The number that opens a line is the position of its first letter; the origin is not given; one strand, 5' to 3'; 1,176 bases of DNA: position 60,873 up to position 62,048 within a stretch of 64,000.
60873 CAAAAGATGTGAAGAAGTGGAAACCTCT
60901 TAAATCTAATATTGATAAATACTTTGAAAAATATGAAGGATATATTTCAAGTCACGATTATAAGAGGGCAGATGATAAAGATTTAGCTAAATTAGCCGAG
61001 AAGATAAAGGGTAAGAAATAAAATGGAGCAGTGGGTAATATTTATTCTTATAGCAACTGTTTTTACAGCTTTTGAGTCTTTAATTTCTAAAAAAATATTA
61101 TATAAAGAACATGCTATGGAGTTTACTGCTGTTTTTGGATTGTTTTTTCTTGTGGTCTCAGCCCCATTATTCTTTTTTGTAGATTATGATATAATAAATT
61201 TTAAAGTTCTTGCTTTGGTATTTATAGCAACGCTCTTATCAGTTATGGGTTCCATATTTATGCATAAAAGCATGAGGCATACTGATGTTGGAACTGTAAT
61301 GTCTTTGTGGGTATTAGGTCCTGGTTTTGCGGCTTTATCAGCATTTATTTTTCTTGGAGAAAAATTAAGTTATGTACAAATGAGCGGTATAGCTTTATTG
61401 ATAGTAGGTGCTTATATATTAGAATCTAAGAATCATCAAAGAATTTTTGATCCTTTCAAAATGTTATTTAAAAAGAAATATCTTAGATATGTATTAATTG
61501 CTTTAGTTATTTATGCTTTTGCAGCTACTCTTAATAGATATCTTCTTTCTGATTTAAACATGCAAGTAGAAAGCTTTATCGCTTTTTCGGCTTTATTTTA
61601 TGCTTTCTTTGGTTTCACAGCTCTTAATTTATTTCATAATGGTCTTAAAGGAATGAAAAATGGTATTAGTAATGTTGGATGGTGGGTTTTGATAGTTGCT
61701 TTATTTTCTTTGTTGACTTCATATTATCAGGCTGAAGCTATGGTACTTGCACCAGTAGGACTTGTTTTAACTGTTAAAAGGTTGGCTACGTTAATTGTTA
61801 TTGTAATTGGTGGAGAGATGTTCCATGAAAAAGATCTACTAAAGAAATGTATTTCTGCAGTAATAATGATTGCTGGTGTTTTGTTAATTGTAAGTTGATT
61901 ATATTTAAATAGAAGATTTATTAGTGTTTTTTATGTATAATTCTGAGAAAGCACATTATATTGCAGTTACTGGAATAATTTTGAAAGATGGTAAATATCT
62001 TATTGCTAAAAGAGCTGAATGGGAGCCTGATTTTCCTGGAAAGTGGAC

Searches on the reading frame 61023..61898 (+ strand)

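Call 68: search_protein_families(library=pfam, proteins=[window:61023-61898:+], max_evalue=0.01)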
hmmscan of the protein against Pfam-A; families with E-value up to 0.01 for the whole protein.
window:61023-61898:+ (291 aa): 1 family
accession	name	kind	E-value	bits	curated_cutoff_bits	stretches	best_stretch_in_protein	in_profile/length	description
PF00892.27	EamA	-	1.2e-19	71.4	28.2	2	4-133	3-133/135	EamA-like transporter family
